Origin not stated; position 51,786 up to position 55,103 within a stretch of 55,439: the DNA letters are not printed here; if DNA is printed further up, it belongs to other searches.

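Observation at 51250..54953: Archaeal operon mirroring the Campylobacter phosphoramidate (MeOPN) donor pathway: kinase-cytidylyltransferase fusion coupled to a C26/GATase hydrolase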

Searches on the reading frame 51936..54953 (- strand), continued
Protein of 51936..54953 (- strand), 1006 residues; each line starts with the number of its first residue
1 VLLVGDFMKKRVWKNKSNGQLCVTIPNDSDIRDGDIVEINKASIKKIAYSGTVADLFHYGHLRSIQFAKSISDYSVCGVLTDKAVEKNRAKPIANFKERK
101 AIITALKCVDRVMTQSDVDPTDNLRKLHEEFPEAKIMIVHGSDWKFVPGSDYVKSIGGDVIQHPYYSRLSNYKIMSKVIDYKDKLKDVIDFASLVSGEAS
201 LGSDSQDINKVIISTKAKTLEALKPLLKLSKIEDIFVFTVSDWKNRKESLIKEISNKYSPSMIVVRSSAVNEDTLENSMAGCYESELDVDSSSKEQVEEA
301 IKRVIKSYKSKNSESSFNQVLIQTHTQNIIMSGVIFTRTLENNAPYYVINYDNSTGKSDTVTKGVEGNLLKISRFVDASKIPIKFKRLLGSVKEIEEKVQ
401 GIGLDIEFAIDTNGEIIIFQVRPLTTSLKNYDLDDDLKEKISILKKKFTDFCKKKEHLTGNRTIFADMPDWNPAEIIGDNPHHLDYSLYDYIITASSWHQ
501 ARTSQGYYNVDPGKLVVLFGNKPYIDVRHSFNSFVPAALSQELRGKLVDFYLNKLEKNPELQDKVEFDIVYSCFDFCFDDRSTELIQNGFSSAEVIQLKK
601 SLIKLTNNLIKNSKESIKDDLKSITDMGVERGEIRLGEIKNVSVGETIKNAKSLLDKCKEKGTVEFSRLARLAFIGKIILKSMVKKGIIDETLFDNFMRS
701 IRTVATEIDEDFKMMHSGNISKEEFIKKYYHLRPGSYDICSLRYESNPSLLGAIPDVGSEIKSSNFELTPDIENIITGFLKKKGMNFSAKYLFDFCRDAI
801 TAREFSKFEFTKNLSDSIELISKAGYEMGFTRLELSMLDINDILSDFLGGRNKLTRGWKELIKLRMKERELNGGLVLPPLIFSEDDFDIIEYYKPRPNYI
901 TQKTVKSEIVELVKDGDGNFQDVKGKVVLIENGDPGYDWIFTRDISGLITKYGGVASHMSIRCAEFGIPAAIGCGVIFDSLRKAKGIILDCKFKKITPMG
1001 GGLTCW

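Call 33: list_cluster_members(proteins=[P0121, P0127, P0135, P0139, P0150, P0161, P0197, P0230, P0195, P0188])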
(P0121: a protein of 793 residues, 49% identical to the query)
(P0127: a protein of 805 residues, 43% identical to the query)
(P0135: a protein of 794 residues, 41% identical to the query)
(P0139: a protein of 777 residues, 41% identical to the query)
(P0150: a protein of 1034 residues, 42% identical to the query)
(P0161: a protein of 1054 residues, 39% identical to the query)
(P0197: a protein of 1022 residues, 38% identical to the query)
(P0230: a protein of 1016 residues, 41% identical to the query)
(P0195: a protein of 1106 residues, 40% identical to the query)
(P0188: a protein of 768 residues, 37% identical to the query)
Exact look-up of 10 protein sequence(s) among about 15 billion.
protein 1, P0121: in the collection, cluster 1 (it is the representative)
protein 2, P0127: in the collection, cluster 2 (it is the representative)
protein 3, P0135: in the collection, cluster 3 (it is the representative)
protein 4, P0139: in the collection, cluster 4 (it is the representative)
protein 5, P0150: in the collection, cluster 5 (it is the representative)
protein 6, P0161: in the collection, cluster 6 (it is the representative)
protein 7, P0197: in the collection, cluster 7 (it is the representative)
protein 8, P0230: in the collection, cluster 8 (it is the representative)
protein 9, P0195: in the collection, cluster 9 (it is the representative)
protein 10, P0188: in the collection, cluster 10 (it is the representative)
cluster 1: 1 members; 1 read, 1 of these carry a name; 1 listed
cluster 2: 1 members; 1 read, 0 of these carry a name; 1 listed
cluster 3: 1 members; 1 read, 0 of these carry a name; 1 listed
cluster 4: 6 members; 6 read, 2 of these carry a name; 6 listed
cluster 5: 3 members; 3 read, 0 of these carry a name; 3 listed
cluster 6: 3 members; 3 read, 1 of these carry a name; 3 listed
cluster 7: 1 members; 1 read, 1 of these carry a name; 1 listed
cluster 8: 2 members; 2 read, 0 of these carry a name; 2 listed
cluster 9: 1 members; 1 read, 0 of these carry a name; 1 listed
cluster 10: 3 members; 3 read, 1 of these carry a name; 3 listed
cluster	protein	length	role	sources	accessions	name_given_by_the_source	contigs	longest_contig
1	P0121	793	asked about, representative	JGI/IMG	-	phosphohistidine swiveling domain-containing protein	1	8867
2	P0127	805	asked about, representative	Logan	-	-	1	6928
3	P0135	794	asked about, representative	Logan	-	-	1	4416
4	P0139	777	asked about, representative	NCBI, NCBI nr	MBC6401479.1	MAG: hypothetical protein GDA37_10825 [Ekhidna sp.] | hypothetical protein [Ekhidna sp.]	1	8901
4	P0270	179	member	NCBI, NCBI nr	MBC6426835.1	MAG: hypothetical protein GDA51_10290 [Ekhidna sp.] | hypothetical protein [Ekhidna sp.]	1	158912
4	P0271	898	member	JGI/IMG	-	-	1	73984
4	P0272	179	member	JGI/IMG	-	-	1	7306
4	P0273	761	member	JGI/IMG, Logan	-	-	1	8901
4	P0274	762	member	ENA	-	-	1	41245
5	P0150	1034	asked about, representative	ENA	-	-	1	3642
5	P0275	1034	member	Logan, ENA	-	-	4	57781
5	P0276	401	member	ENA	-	-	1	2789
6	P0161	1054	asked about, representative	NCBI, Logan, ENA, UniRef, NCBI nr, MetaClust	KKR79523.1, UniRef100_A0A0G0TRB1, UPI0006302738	MAG: hypothetical protein UU24_C0006G0017 [Candidatus Nomurabacteria bacterium ... | PEP-utilising enzyme mobile domain-containing protein n=1 Tax=Candidatus Nomurabacteria ... | status=active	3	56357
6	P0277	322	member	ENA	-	-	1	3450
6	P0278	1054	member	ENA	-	-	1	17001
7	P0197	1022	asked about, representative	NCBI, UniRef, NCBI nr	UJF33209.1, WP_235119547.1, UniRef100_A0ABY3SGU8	gamma-glutamyl-gamma-aminobutyrate hydrolase family protein [Paenibacillus hexagrammi] | Gamma-glutamyl-gamma-aminobutyrate hydrolase family protein n=1 Tax=Paenibacillus ... | gamma-glutamyl-gamma-aminobutyrate hydrolase family protein [Paenibacillus sp. YPD9-1]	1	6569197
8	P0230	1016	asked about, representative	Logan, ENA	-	-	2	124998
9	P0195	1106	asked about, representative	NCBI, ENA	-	-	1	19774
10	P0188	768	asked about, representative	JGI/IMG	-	phosphohistidine swiveling domain-containing protein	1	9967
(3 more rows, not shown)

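Call 35: search_protein_families(library=ncbifam, proteins=[L005:10043-10633:+, L005:9259-10047:+, L001:14795-15565:+, P0161, P0197, P0139, L005:4693-5403:+], max_evalue=0.001)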
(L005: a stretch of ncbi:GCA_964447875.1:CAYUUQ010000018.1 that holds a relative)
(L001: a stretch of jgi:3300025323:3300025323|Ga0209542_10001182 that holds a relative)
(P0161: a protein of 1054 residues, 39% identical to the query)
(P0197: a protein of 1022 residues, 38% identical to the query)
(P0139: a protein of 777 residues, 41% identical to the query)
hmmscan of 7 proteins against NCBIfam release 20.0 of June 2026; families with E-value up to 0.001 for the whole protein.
L005:10043-10633:+ (197 aa): 9 families
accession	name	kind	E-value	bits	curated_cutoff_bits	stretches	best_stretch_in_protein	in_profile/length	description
NF003013.0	PRK03846.1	subfamily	5.5e-85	284.1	163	1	5-195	3-194/202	adenylyl-sulfate kinase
TIGR00455.1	apsK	equivalog_domain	6.3e-80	267.2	138.7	1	12-194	1-183/184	adenylyl-sulfate kinase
NF004035.0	PRK05506.1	subfamily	4.7e-74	249.8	715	1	5-195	435-626/632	bifunctional sulfate adenylyltransferase subunit 1/adenylylsulfate kinase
NF002059.0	PRK00889.1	subfamily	2e-61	206.7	244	1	28-195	3-169/177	adenylyl-sulfate kinase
NF004040.0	PRK05537.1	equivalog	1.5e-58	198.6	669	1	25-195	391-564/572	bifunctional sulfate adenylyltransferase/adenylylsulfate kinase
NF004041.0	PRK05541.1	subfamily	5.2e-38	130.8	127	1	28-196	5-171/176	adenylyl-sulfate kinase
TIGR03574.1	selen_PSTK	equivalog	3.5e-11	43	290.5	1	32-145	1-114/249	L-seryl-tRNA(Sec) kinase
TIGR03575.1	selen_PSTK_euk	equivalog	4.1e-05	23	382.35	0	35-59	4-28/340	L-seryl-tRNA(Sec) kinase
NF006746.0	PRK09270.1-5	subfamily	0.0005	19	250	1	26-67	17-58/210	nucleoside/nucleotide kinase family protein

L005:9259-10047:+ (263 aa): 41 families (the best 25 are shown)
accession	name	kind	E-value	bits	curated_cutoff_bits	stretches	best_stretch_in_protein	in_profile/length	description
TIGR03992.1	Arch_glmU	subfamily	7.3e-20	71.2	292.1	1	1-184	1-179/393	bifunctional sugar-1-phosphate nucleotidylyltransferase/acetyltransferase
NF041313.1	UDPGP_AglF_Halo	equivalog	4.3e-17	62.3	400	1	1-111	1-116/234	UTP--glucose-1-phosphate uridylyltransferase AglF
NF045761.1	NAMPUrTaseMurU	equivalog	1.6e-13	51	250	1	1-61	1-61/226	N-acetylmuramate alpha-1-phosphate uridylyltransferase MurU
NF041173.1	Sug_nt_acttase_Thmprot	equivalog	2.1e-13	50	600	1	1-146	1-152/405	bifunctional sugar-1-phosphate nucleotidylyltransferase/acetyltransferase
TIGR02623.1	G1P_cyt_trans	equivalog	7.6e-12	45.2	300.25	1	1-62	1-62/255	glucose-1-phosphate cytidylyltransferase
NF041135.1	IPPtranDIPPsyn_Thcocales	equivalog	8.6e-12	44.7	580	1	1-123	1-122/419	bifunctional L-myo-inositol-1-phosphate cytidylyltransferase/CDP-L-myo-inositol myo-inositolphosphotransferase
TIGR01099.1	galU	equivalog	6.2e-11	42.4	326.8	1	1-59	2-60/261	UTP--glucose-1-phosphate uridylyltransferase GalU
TIGR01208.1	rmlA_long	equivalog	7.7e-11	41.5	320.25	1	2-61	1-61/353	glucose-1-phosphate thymidylyltransferase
NF045665.1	NTPtran_DVU1551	equivalog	2.4e-10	40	315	1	1-93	1-91/359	DVU_1551 family NTP transferase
NF049965.1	GlMnHpPGnyltfHddC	equivalog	5.8e-10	39.2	300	1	1-78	1-73/221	D-glycero-D-manno-heptose 1-phosphate guanosyltransferase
TIGR00454.1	TIGR00454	hypoth_equivalog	9.6e-10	38.6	174.7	1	1-107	1-106/183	TIGR00454 family protein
NF052502.1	man1P_GTase_Rv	exception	2e-09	36.8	440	1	2-58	2-58/352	mannose-1-phosphate guanylyltransferase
TIGR01173.1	glmU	equivalog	2.9e-09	36.3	366.85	1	1-121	1-124/452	bifunctional UDP-N-acetylglucosamine diphosphorylase/glucosamine-1-phosphate N-acetyltransferase GlmU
NF009928.0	PRK13389.1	equivalog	1.8e-08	33.9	548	1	2-55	10-63/302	UTP--glucose-1-phosphate uridylyltransferase GalU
TIGR03310.1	matur_MocA_YgfJ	equivalog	5.8e-08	32.9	186.45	1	3-100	2-100/188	molybdenum cofactor cytidylyltransferase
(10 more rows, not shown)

L001:14795-15565:+ (257 aa): 33 families (the best 25 are shown)
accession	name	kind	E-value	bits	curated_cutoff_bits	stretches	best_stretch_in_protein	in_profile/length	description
TIGR03992.1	Arch_glmU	subfamily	1.2e-17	63.9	292.1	1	1-178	1-174/393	bifunctional sugar-1-phosphate nucleotidylyltransferase/acetyltransferase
NF045761.1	NAMPUrTaseMurU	equivalog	1.4e-15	57.7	250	1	1-61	1-61/226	N-acetylmuramate alpha-1-phosphate uridylyltransferase MurU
NF041173.1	Sug_nt_acttase_Thmprot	equivalog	2.3e-14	53.2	600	1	1-144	1-147/405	bifunctional sugar-1-phosphate nucleotidylyltransferase/acetyltransferase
NF041313.1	UDPGP_AglF_Halo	equivalog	5.2e-14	52.3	400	1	1-60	1-60/234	UTP--glucose-1-phosphate uridylyltransferase AglF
TIGR01208.1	rmlA_long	equivalog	9.7e-13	47.7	320.25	1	2-61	1-61/353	glucose-1-phosphate thymidylyltransferase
TIGR02623.1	G1P_cyt_trans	equivalog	3.2e-12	46.4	300.25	1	1-61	1-61/255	glucose-1-phosphate cytidylyltransferase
TIGR01099.1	galU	equivalog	4e-11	43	326.8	1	1-55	2-56/261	UTP--glucose-1-phosphate uridylyltransferase GalU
NF041135.1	IPPtranDIPPsyn_Thcocales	equivalog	1.4e-10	40.8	580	1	1-154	1-147/419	bifunctional L-myo-inositol-1-phosphate cytidylyltransferase/CDP-L-myo-inositol myo-inositolphosphotransferase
NF045665.1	NTPtran_DVU1551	equivalog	8.7e-09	34.9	315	1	1-61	1-56/359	DVU_1551 family NTP transferase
TIGR01173.1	glmU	equivalog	1.2e-08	34.3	366.85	1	1-61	1-58/452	bifunctional UDP-N-acetylglucosamine diphosphorylase/glucosamine-1-phosphate N-acetyltransferase GlmU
NF010935.0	PRK14355.1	equivalog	2.3e-08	33.1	718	1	2-61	5-61/459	bifunctional UDP-N-acetylglucosamine diphosphorylase/glucosamine-1-phosphate N-acetyltransferase GlmU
NF010933.0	PRK14353.1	equivalog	4.4e-07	28.9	505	1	2-142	7-153/453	bifunctional UDP-N-acetylglucosamine diphosphorylase/glucosamine-1-phosphate N-acetyltransferase GlmU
NF010934.1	PRK14354.1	equivalog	4.6e-07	28.7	450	1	3-61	2-57/447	bifunctional UDP-N-acetylglucosamine diphosphorylase/glucosamine-1-phosphate N-acetyltransferase GlmU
NF010937.0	PRK14357.1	equivalog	6.6e-07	28.5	658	1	1-113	1-114/448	bifunctional UDP-N-acetylglucosamine diphosphorylase/glucosamine-1-phosphate N-acetyltransferase GlmU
NF045697.1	MurNAcPUrMurU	equivalog_domain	1e-06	28.3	370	1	4-60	1-57/229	N-acetylmuramate alpha-1-phosphate uridylyltransferase MurU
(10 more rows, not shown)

P0161 (1054 aa): 18 families
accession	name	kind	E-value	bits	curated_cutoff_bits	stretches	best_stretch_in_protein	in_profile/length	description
NF004508.0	PRK05849.1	equivalog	1.8e-268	892.8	501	1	250-1053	5-788/789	hypothetical protein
NF004877.0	PRK06241.1-2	subfamily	8.4e-16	57.4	866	1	749-1045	554-860/869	phosphoenolpyruvate synthase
NF004878.0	PRK06241.1-3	subfamily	8.5e-15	53.9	945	1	725-1043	561-879/891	phosphoenolpyruvate synthase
TIGR01418.1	PEP_synth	equivalog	5.6e-13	48.1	739.75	1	979-1047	384-450/784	pyruvate, water dikinase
NF005057.0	PRK06464.1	equivalog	7.6e-13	47.4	598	1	980-1047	389-454/798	phosphoenolpyruvate synthase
NF004879.0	PRK06241.1-4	equivalog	2.6e-12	45.7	976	1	765-1043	573-858/868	phosphoenolpyruvate synthase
NF041857.1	RIF_Ptrans_rph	equivalog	1.1e-10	40.5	999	1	765-1030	569-842/864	rifamycin-inactivating phosphotransferase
NF004880.0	PRK06241.2-1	equivalog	3.8e-10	38.4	972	1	765-1046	544-830/837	phosphoenolpyruvate synthase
TIGR03992.1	Arch_glmU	subfamily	9.3e-10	37.9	292.1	1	17-272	2-237/393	bifunctional sugar-1-phosphate nucleotidylyltransferase/acetyltransferase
NF052631.1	prodigiosin_PigC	equivalog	1.2e-09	36.7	1300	0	277-354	63-140/883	prodigiosin ligase PigC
NF004881.0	PRK06241.2-2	equivalog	5.7e-07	28.2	883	1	971-1047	810-884/898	phosphoenolpyruvate synthase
NF041313.1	UDPGP_AglF_Halo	equivalog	2.6e-05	23.8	400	1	16-133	1-120/234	UTP--glucose-1-phosphate uridylyltransferase AglF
NF004883.0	PRK06241.2-4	equivalog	3.9e-05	22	1063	1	965-1047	827-907/928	phosphoenolpyruvate synthase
NF006153.0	PRK08296.1-5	subfamily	7.3e-05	21.3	578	1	979-1029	534-583/608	hypothetical protein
NF006150.0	PRK08296.1-2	subfamily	0.00011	20.6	650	1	978-1030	532-583/633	hypothetical protein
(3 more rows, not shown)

P0197 (1022 aa): 32 families (the best 25 are shown)
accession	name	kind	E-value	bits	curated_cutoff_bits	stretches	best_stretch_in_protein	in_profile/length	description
NF004508.0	PRK05849.1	equivalog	2.3e-251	836.2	501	1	3-786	6-772/789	hypothetical protein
NF045546.1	GCDPHdlase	equivalog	3.3e-30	105.6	250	1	810-1005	5-184/198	gamma-glutamyl-CDP-amidate hydrolase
NF005057.0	PRK06464.1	equivalog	2e-15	55.9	598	1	729-779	389-438/798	phosphoenolpyruvate synthase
NF004881.0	PRK06241.2-2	equivalog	8.4e-14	50.8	883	1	45-135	96-193/898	phosphoenolpyruvate synthase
TIGR01418.1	PEP_synth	equivalog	3e-12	45.7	739.75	1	727-778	383-433/784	pyruvate, water dikinase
NF052631.1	prodigiosin_PigC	equivalog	3.5e-12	45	1300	1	45-135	81-180/883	prodigiosin ligase PigC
NF052632.1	undecylprod_RedH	equivalog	4.4e-10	38.1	1350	1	55-135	92-176/880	undecylprodigiosin ligase RedH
NF004882.0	PRK06241.2-3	equivalog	7e-10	37.7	850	1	56-222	99-277/827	phosphoenolpyruvate synthase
TIGR01815.1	TrpE-clade3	equivalog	4.3e-09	34.9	739.15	1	853-1001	552-687/717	anthranilate synthase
NF005367.0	PRK06895.1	equivalog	8.8e-09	35.5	265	1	902-1002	72-172/190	anthranilate synthase component II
NF010081.0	PRK13566.1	equivalog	1.3e-08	33.5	645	1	888-1001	586-699/729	anthranilate synthase component I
NF001975.0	PRK00758.1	equivalog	1.6e-08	34.4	198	1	864-1004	46-167/185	GMP synthase subunit A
NF004531.0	PRK05878.1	equivalog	2.1e-08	33.2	456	1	748-784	404-440/534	pyruvate, phosphate dikinase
TIGR00566.1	trpG_papA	subfamily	2.7e-08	33.8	121.05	1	903-1001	75-175/192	glutamine amidotransferase of anthranilate synthase or aminodeoxychorismate synthase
NF004877.0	PRK06241.1-2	subfamily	9e-08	30.9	866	0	730-776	798-843/869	phosphoenolpyruvate synthase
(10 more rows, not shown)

P0139 (777 aa): 20 families
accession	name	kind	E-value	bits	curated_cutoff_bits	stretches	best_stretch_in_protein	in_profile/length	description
NF004508.0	PRK05849.1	equivalog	7.9e-225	748.4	501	1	2-776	19-788/789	hypothetical protein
NF004881.0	PRK06241.2-2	equivalog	6.3e-14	51.2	883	1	680-775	798-889/898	phosphoenolpyruvate synthase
NF005057.0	PRK06464.1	equivalog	3.5e-13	48.5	598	2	21-124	98-211/798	phosphoenolpyruvate synthase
NF004531.0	PRK05878.1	equivalog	1.9e-12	46.6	456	1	678-753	361-435/534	pyruvate, phosphate dikinase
NF004882.0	PRK06241.2-3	equivalog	3.2e-12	45.4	850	2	39-205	96-277/827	phosphoenolpyruvate synthase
NF004880.0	PRK06241.2-1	equivalog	5.4e-12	44.5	972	1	496-752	545-814/837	phosphoenolpyruvate synthase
TIGR01418.1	PEP_synth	equivalog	1.1e-11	43.9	739.75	2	699-770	381-450/784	pyruvate, water dikinase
NF004878.0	PRK06241.1-3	subfamily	5.8e-11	41.2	945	1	496-775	594-888/891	phosphoenolpyruvate synthase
NF004877.0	PRK06241.1-2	subfamily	6.9e-11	41.2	866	1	678-752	774-845/869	phosphoenolpyruvate synthase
NF052631.1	prodigiosin_PigC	equivalog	9.2e-11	40.3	1300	1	23-100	73-148/883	prodigiosin ligase PigC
NF004879.0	PRK06241.1-4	equivalog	1.9e-10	39.5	976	1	677-753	773-846/868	phosphoenolpyruvate synthase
NF041857.1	RIF_Ptrans_rph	equivalog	1.8e-09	36.5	999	1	679-752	771-841/864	rifamycin-inactivating phosphotransferase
NF006153.0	PRK08296.1-5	subfamily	6.4e-08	31.4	578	1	679-768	512-598/608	hypothetical protein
NF006152.0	PRK08296.1-4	equivalog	6.6e-06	24.8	723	1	699-752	533-585/609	hypothetical protein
NF006150.0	PRK08296.1-2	subfamily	8.5e-06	24.2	650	1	680-767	512-596/633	hypothetical protein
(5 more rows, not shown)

L005:4693-5403:+ (237 aa): 5 families
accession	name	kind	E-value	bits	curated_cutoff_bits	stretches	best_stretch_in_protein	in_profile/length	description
TIGR02199.1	rfaE_dom_II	equivalog_domain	9.8e-17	61.1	181.5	1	31-171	4-142/144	D-glycero-beta-D-manno-heptose 1-phosphate adenylyltransferase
NF008454.0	PRK11316.1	equivalog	2e-13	49.8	521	1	29-173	331-473/475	bifunctional D-glycero-beta-D-manno-heptose-7-phosphate kinase/D-glycero-beta-D-manno-heptose 1-phosphate adenylyltransferase HldE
TIGR00125.1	cyt_tran_rel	domain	7.6e-10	38.8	27.7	1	48-104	9-64/65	adenylyltransferase/cytidyltransferase family protein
TIGR01518.1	g3p_cytidyltrns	equivalog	1e-06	28.9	165.4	1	48-113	8-73/125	glycerol-3-phosphate cytidylyltransferase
NF001985.0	PRK00777.1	subfamily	0.00059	19.9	104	0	48-97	14-63/157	pantetheine-phosphate adenylyltransferase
